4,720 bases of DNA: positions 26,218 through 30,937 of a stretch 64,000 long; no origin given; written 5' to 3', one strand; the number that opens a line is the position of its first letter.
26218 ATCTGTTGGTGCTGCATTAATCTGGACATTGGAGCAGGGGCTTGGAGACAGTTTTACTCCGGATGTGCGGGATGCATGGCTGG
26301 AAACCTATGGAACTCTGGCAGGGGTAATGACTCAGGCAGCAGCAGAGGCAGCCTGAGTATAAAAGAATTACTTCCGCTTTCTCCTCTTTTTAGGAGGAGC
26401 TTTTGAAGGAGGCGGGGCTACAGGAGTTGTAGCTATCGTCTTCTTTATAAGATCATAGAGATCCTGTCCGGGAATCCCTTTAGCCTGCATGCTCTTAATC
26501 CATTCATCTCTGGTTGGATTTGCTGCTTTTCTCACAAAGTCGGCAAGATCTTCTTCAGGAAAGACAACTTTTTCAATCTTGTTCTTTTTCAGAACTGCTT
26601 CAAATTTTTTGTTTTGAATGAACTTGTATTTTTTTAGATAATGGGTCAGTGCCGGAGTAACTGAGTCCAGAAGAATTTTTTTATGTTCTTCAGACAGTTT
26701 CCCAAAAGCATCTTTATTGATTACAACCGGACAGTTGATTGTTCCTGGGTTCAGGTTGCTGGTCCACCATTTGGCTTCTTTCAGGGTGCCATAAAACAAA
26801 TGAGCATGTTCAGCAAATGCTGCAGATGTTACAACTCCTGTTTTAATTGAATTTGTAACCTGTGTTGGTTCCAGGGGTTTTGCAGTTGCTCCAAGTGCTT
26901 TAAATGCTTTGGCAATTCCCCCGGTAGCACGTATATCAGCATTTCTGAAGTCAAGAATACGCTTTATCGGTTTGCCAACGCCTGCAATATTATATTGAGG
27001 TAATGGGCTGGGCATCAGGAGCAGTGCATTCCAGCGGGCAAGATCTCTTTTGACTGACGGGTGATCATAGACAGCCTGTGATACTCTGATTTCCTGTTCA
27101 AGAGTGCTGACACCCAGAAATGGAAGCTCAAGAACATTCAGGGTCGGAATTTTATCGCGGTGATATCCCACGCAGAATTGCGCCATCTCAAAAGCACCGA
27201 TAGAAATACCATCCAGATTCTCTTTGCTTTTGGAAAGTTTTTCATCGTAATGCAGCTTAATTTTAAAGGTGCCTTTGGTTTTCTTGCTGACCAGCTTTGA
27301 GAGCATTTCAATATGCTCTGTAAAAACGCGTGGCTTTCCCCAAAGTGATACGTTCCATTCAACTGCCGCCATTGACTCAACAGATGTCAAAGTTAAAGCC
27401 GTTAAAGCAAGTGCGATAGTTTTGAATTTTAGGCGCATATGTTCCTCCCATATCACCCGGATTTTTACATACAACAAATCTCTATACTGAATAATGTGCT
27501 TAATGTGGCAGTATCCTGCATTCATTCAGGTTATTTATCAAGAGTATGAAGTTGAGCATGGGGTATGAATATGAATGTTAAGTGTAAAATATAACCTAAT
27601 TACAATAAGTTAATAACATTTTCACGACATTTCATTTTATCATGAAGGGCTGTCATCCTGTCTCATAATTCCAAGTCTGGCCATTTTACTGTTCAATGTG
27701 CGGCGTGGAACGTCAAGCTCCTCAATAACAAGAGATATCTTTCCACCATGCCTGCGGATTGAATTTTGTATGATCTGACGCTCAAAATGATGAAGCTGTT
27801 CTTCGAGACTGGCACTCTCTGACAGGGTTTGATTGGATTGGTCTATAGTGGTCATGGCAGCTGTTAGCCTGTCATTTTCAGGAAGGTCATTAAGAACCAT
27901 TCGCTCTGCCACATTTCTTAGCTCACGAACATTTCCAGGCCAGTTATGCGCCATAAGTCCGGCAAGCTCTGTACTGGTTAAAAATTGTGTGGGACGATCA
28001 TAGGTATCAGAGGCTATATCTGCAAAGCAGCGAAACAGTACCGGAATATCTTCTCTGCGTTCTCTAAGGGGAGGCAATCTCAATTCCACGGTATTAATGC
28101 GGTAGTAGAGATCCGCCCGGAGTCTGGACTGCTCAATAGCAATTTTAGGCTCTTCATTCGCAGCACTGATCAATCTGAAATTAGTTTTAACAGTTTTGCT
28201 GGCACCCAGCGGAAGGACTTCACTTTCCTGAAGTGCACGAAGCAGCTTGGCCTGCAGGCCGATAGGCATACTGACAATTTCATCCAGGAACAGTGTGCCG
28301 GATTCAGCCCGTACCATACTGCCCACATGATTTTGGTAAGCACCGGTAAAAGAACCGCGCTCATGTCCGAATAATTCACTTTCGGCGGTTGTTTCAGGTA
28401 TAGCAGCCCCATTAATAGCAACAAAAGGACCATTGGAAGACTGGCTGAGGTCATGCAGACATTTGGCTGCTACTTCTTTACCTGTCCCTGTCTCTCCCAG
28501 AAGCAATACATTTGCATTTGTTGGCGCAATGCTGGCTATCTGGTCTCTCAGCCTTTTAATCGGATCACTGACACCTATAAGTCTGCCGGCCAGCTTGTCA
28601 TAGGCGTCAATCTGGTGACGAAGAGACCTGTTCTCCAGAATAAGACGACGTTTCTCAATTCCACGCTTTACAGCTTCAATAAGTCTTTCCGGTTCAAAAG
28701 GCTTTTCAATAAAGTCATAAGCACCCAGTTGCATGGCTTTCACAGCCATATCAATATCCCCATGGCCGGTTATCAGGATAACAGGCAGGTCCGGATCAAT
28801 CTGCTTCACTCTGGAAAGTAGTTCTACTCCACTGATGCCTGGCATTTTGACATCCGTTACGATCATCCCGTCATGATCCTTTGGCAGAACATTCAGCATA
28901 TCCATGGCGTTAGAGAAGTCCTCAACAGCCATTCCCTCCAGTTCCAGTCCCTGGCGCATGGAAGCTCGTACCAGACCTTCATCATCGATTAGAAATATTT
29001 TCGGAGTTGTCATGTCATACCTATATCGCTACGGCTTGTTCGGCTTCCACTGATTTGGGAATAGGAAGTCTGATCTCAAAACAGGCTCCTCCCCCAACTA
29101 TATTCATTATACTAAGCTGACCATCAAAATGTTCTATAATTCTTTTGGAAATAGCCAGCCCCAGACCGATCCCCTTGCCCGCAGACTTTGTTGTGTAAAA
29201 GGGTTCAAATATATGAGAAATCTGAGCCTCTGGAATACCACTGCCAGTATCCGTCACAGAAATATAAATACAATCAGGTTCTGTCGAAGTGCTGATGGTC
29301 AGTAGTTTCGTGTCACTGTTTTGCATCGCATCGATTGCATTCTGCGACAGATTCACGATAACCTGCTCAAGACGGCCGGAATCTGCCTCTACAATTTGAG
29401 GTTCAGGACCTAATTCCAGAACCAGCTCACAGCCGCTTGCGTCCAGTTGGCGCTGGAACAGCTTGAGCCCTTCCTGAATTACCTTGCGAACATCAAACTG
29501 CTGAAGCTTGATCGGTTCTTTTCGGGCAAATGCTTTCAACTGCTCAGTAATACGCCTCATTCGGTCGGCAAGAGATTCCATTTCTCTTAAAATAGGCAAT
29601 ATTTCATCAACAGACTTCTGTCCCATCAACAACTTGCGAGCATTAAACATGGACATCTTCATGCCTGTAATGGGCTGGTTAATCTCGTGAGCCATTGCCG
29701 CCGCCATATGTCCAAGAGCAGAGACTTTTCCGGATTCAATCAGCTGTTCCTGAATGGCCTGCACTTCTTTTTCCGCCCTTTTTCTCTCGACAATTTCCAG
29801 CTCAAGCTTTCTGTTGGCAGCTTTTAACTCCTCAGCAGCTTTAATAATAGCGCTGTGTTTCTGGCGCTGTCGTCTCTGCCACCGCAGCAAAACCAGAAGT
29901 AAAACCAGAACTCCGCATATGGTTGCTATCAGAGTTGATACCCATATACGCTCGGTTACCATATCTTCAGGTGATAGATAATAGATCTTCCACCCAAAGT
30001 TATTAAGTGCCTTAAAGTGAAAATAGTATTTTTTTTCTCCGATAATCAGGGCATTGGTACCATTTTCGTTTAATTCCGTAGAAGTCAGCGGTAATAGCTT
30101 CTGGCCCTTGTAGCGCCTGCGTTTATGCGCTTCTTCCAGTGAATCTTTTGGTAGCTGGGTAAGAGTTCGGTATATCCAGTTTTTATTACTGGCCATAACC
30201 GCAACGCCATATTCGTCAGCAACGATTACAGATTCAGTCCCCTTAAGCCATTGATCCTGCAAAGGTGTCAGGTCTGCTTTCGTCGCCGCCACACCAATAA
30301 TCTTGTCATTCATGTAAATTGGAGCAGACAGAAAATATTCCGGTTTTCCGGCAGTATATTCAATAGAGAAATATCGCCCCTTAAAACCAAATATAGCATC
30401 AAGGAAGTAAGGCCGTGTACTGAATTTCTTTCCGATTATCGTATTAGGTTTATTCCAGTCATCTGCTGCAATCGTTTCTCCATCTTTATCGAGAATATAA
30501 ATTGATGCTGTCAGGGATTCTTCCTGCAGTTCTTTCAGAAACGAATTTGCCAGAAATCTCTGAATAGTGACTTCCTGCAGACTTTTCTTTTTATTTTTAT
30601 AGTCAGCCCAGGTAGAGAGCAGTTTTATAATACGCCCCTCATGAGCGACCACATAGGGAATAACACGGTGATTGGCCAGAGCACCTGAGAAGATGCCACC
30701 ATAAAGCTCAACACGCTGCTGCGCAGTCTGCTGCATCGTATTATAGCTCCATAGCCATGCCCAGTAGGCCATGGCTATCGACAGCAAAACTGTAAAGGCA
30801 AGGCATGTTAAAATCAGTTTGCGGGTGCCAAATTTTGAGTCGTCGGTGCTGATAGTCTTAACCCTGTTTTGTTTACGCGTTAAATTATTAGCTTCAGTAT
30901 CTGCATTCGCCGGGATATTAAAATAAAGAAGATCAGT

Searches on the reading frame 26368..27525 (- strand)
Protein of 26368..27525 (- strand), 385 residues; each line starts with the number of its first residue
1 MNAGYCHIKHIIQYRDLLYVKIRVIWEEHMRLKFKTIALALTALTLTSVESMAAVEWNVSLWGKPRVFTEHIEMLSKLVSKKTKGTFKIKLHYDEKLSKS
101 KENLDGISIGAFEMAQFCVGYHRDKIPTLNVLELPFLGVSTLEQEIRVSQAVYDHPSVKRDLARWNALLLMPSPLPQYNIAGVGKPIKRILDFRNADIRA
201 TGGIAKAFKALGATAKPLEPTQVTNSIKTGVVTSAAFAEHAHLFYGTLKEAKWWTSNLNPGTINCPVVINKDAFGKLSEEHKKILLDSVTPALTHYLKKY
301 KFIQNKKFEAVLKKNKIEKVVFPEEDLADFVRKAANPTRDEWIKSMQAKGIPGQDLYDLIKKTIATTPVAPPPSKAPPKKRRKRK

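Call 60: search_protein_families(library=ncbifam, proteins=[window:26368-27525:-], max_evalue=1e-10)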
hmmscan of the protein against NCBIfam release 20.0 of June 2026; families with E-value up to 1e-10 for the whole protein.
window:26368-27525:- (385 aa): 2 families
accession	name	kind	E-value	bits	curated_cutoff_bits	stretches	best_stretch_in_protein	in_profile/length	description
NF037995.1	TRAP_S1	subfamily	3.8e-16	59.2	50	1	70-326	14-267/271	TRAP transporter substrate-binding protein DctP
TIGR00787.1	dctP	subfamily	9.4e-12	44.9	175.05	0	72-314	15-255/257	DctP family TRAP transporter solute-binding subunit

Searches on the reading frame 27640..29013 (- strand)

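Call 60: search_protein_families(library=ncbifam, proteins=[window:27640-29013:-], max_evalue=1e-10)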
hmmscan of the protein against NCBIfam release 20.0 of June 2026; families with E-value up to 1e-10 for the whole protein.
window:27640-29013:- (457 aa): 65 families (the best 25 are shown)
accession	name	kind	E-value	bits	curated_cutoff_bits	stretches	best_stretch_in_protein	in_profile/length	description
TIGR01818.1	ntrC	equivalog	3.8e-108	362.2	558.6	1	6-416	1-412/463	nitrogen regulation protein NR(I)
NF051870.1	NAssimRespRegNtrX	equivalog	5.1e-104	348.7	600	1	5-449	3-452/452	nitrogen assimilation response regulator NtrX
TIGR02915.1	PEP_resp_reg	equivalog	6.7e-103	344.9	502.6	1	8-449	3-444/445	PEP-CTERM-box response regulator transcription factor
NF008469.0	PRK11361.1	equivalog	6.6e-99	331.7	714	1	4-450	5-457/461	acetoacetate metabolism transcriptional regulator AtoC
NF041946.1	LuxO_transreg_Vib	equivalog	4.4e-87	292.8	800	1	20-397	13-385/463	quorum-sensing sigma-54 dependent transcriptional regulator LuxO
NF008176.1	PRK10923.1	equivalog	5.1e-85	285.8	620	1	2-373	2-368/469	nitrogen regulation protein NR(I)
NF049963.1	RespRegFlgRCampy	domain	1.5e-84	284.4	750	1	8-446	5-426/429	fla regulon two-component system response regulator FlgR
NF041552.1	TF_PrdR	equivalog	9e-84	281.8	795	1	141-445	265-574/577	sigma-54 dependent transcriptional regulator PrdR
NF011695.0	PRK15115.1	equivalog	1.6e-83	280.9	763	1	5-374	8-366/445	two-component system response regulator GlrR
NF047793.1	ResRegPgtA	equivalog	5.9e-81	272.4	650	1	3-452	5-411/414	two-component system response regulator PgtA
NF038308.1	RNA_repair_RtcR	equivalog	1.8e-79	268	650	1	88-407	124-449/530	RNA repair transcriptional activator RtcR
NF003451.0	PRK05022.1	equivalog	3.8e-79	266.8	476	1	137-449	184-510/512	nitric oxide reductase transcriptional regulator NorR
TIGR01817.1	nifA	equivalog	7.9e-79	265.8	528.85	1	139-399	192-448/534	nif-specific transcriptional activator NifA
NF007689.0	PRK10365.1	equivalog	6.5e-77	259.2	760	1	35-446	37-441/441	sigma-54-dependent response regulator transcription factor ZraR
NF050807.1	TransRegFlbDCaul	equivalog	8.7e-73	245.7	750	1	34-395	31-369/454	sigma-54-dependent transcriptional regulator FlbD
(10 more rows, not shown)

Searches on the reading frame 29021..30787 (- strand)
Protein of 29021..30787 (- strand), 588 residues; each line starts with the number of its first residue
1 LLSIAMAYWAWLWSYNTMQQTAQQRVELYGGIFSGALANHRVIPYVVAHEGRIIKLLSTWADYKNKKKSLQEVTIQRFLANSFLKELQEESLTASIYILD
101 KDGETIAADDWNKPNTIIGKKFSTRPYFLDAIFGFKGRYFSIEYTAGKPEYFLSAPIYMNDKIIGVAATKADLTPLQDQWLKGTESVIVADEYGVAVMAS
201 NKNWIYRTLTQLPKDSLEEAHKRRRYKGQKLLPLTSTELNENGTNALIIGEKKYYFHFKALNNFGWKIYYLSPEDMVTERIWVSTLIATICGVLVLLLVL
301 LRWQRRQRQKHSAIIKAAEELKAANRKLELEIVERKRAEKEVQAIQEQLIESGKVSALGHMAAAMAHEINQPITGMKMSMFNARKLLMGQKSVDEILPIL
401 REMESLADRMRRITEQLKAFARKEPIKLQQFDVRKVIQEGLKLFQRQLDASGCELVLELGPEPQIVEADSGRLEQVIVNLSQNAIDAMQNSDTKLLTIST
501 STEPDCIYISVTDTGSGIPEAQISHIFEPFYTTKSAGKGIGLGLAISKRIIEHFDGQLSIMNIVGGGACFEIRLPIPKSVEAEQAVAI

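Call 60: search_protein_families(library=ncbifam, proteins=[window:29021-30787:-], max_evalue=1e-10)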
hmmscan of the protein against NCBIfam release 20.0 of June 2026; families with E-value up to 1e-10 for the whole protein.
window:29021-30787:- (588 aa): 71 families (the best 25 are shown)
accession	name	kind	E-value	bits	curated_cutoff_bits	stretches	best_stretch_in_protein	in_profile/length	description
NF008468.0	PRK11360.1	equivalog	4.7e-50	170.6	646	1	341-579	379-611/616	two-component system sensor histidine kinase AtoS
NF052574.1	HisKinEspCMyxo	equivalog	3.9e-45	154.3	1200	1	336-583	395-644/785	serine histidine kinase EspC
NF007688.0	PRK10364.1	equivalog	2.5e-43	148.5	479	1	309-577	193-452/460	two-component system sensor histidine kinase ZraS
NF047794.1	HisKinPtgB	equivalog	7.5e-43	146.7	1000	1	318-569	402-648/656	two-component system sensor histidine kinase PgtB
NF010411.0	PRK13837.1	equivalog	2.3e-42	145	647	1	307-584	400-683/828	two-component system VirA-like sensor kinase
NF041777.1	sens_FixL_Rhizob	equivalog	3.7e-41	141.3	850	1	332-578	236-483/485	sensor protein FixL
NF038348.1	T2SS_HK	subfamily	1.3e-39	136.1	450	1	395-576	396-573/574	histidine kinase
NF046020.1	HisKinCckABruc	equivalog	3.9e-37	127.6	1000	1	340-583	462-712/868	cell cycle histidine kinase CckA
NF046026.1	HisKinCckACaul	equivalog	4.7e-35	120.8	1000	1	343-585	287-541/678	cell cycle histidine kinase CckA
NF047466.1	hybrid_RR_LvrB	exception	6.1e-35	121.1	500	1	316-576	111-376/377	hybrid histidine kinase/response regulator LvrB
TIGR02956.1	TMAO_torS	equivalog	1.7e-34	119.1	676.5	1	314-584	429-690/967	TMAO reductase system sensor histidine kinase/response regulator TorS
NF052573.1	HisKinEspAMyxo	equivalog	4.6e-31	107.6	1400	1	336-576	362-611/755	serine histidine kinase EspA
NF040750.1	tetrathio_HK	equivalog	7.1e-31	107.3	750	1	337-563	317-541/555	tetrathionate respiration histidine kinase TtrS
NF033092.0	HK_WalK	equivalog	6.7e-29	100.9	725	1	361-576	375-594/594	cell wall metabolism sensor histidine kinase WalK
NF046044.1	PnpS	equivalog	8.6e-29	100.7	400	1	363-575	175-390/390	two-component system histidine kinase PnpS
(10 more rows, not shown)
